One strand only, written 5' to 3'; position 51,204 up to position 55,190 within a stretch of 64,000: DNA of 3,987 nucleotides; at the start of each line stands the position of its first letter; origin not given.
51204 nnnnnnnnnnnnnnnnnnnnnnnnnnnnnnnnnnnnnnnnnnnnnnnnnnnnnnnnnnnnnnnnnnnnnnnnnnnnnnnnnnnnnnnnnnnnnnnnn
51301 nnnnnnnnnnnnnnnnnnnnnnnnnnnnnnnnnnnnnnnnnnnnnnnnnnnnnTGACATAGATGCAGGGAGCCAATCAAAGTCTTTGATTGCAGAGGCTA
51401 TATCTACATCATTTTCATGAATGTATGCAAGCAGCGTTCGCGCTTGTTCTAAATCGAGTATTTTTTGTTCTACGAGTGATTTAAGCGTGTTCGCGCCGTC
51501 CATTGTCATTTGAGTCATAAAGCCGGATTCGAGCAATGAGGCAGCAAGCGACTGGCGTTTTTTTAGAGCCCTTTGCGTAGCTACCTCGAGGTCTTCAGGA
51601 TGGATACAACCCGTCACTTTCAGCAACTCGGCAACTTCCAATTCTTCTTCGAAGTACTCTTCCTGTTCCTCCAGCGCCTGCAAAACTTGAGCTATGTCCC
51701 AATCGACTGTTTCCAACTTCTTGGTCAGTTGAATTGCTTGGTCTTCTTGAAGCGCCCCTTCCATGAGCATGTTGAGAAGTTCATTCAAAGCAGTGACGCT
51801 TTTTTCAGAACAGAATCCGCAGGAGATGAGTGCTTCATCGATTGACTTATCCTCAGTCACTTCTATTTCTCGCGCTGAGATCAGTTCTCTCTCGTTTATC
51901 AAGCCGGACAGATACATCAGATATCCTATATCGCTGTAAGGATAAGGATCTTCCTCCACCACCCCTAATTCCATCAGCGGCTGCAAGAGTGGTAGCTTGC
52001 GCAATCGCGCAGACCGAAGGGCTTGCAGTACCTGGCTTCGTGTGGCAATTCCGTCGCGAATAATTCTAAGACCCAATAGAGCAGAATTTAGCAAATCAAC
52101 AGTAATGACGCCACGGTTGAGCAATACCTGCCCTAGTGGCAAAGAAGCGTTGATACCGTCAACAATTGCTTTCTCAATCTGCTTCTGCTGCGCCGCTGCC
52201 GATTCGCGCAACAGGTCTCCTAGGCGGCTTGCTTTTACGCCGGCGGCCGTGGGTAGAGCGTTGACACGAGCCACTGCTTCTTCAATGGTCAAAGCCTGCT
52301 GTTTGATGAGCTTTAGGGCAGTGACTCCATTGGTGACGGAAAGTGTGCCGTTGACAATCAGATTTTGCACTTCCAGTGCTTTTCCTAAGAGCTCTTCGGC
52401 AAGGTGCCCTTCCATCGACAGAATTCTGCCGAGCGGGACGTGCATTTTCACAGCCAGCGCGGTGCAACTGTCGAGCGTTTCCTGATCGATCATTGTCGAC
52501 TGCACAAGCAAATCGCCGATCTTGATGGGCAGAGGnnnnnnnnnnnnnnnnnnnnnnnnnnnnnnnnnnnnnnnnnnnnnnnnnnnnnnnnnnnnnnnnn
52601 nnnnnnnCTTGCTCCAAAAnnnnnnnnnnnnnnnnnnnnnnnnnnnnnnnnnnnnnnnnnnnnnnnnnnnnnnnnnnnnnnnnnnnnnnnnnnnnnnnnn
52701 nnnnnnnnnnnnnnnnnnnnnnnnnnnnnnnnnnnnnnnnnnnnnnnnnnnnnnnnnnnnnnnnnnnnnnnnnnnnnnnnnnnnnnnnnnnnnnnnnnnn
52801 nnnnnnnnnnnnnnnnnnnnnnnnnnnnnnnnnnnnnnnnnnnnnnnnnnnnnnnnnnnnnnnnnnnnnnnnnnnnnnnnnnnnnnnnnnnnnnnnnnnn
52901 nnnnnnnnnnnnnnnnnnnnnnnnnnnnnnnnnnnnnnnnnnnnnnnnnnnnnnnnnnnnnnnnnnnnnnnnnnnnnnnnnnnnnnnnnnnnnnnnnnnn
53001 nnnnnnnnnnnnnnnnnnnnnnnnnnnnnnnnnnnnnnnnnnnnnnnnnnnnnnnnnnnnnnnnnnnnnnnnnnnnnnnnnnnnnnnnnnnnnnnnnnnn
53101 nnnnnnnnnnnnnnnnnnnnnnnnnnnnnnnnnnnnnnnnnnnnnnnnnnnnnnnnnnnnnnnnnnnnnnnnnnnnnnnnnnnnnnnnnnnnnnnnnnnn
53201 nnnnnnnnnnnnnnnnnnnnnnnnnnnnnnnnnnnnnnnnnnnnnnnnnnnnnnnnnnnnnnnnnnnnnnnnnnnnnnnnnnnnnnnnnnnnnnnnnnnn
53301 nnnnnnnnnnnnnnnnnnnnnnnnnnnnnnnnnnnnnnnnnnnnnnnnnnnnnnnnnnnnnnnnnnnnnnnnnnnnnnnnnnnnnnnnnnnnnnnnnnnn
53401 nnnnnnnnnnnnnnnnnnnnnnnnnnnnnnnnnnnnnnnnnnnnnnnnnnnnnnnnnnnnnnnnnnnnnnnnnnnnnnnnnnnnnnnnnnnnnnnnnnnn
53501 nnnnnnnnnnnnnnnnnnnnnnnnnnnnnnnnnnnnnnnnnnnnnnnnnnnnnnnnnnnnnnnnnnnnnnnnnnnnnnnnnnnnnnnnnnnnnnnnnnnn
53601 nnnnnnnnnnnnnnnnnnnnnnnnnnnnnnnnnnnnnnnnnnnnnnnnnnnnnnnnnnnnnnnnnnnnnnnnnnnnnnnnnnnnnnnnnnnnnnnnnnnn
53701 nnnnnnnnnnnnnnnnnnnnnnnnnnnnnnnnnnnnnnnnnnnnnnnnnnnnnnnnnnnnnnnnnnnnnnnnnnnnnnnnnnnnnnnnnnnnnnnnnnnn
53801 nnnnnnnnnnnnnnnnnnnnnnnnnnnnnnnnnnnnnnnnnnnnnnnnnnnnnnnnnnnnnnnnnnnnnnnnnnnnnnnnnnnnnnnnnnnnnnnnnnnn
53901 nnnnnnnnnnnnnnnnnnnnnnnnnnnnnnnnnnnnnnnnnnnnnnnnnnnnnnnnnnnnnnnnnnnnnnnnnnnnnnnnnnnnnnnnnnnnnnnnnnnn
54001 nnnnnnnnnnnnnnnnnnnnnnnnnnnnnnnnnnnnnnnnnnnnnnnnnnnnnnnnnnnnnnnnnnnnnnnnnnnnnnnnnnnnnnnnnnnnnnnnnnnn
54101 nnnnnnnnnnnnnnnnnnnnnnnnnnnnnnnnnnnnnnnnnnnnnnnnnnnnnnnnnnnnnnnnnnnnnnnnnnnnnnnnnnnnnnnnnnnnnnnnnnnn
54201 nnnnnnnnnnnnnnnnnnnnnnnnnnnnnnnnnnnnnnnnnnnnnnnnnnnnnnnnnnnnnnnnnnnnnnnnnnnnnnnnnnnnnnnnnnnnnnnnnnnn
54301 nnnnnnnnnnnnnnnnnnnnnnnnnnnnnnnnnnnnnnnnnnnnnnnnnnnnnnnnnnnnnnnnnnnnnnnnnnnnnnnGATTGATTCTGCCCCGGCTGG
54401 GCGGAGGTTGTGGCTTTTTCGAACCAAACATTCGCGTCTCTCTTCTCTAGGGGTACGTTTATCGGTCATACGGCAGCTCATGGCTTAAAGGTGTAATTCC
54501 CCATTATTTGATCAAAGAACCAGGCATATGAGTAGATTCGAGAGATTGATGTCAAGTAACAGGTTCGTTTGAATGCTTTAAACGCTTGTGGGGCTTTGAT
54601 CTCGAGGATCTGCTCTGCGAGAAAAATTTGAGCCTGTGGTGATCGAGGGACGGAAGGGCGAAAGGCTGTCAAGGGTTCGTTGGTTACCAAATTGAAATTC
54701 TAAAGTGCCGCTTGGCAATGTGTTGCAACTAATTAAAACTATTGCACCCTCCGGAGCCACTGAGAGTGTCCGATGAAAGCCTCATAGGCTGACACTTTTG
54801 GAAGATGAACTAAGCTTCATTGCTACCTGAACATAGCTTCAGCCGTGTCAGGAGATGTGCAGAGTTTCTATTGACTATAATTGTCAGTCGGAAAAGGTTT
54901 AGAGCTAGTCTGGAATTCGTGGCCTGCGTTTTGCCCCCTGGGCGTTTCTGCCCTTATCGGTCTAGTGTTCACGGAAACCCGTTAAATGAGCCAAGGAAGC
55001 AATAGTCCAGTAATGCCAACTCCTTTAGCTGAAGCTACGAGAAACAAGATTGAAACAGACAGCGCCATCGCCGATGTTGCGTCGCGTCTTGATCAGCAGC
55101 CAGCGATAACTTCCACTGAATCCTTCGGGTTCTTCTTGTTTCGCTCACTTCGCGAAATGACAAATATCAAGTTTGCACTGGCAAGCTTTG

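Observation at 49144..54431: Compact operon inside the glycan locus: PATAN/degenerate-GGDEF regulator, MshEN-only protein and GT-C-like membrane protein, a candidate dual c-di-GMP-gated glycan module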

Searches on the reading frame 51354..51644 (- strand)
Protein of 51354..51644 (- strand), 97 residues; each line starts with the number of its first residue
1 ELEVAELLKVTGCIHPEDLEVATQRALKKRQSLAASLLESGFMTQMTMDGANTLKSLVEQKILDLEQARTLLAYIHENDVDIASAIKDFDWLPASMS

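Call 38: search_protein_families(library=ncbifam, proteins=[window:51354-51644:-], max_evalue=10)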
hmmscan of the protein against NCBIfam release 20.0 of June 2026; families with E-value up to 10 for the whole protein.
seq(97 aa): 1 family
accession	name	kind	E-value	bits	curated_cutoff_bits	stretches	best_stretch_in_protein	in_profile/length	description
NF053729.1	c-di-GMP_motif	domain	0.00024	20.9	38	1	6-48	4-46/53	cyclic di-GMP-binding domain-containing protein, MshE-related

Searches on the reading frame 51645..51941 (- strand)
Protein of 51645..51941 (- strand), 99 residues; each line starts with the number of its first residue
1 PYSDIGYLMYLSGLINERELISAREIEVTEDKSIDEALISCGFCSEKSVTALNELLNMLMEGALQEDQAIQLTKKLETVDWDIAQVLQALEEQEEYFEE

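Call 38: search_protein_families(library=ncbifam, proteins=[window:51645-51941:-], max_evalue=10)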
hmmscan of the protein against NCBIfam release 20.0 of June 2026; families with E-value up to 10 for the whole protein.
seq(99 aa): 1 family
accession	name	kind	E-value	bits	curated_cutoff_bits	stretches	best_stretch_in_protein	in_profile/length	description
NF053729.1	c-di-GMP_motif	domain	0.0041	16.9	38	1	6-49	3-46/53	cyclic di-GMP-binding domain-containing protein, MshE-related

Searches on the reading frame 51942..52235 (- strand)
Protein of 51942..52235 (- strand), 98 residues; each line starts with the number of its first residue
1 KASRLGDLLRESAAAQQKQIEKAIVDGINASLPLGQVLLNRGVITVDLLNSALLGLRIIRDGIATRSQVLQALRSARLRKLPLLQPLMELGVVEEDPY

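Call 38: search_protein_families(library=ncbifam, proteins=[window:51942-52235:-], max_evalue=10)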
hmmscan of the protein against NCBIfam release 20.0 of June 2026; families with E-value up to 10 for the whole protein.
seq(98 aa): 5 families
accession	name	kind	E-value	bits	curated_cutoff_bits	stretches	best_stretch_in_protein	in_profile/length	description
NF053729.1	c-di-GMP_motif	domain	3.7e-09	36.2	38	2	4-53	1-50/53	cyclic di-GMP-binding domain-containing protein, MshE-related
NF012033.0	PRK15489.1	equivalog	0.00024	19.4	537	1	3-53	491-541/703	glycosyl transferase family protein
NF008411.1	PRK11234.1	equivalog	0.017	13.5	1170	1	4-53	656-705/723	cyclic di-3',5'-guanylate-activated glycosyltransferase NfrB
TIGR01939.1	nqrD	equivalog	0.044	13.6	244.85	1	10-63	116-169/207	NADH:ubiquinone reductase (Na(+)-transporting) subunit D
NF006777.0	PRK09292.1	equivalog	0.092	12.5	235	1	10-60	117-167/209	NADH:ubiquinone reductase (Na(+)-transporting) subunit D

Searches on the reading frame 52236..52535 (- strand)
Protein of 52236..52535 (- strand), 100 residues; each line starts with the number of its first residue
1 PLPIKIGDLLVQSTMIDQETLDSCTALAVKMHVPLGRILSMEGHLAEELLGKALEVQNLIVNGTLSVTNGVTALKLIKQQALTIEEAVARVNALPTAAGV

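Call 38: search_protein_families(library=ncbifam, proteins=[window:52236-52535:-], max_evalue=10)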
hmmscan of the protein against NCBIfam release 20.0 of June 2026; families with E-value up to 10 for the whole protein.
seq(100 aa): 4 families
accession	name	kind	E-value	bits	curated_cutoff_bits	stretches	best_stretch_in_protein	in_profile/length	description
NF053729.1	c-di-GMP_motif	domain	1.9e-07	30.7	38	1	5-57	1-53/53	cyclic di-GMP-binding domain-containing protein, MshE-related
NF012033.0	PRK15489.1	equivalog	1.4e-06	26.7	537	1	4-67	491-554/703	glycosyl transferase family protein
NF043084.2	XdhC_XDHase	equivalog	0.089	12.3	217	1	12-62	47-93/151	xanthine dehydrogenase subunit XdhC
NF008411.1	PRK11234.1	equivalog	0.1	10.9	1170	1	6-58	657-709/723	cyclic di-3',5'-guanylate-activated glycosyltransferase NfrB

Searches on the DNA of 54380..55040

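Call 72: search_rna_families(source=window, start=54380, end=55040, threshold=evalue, max_evalue=1)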
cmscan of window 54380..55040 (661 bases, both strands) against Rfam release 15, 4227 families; matches with E-value up to 1: 0.
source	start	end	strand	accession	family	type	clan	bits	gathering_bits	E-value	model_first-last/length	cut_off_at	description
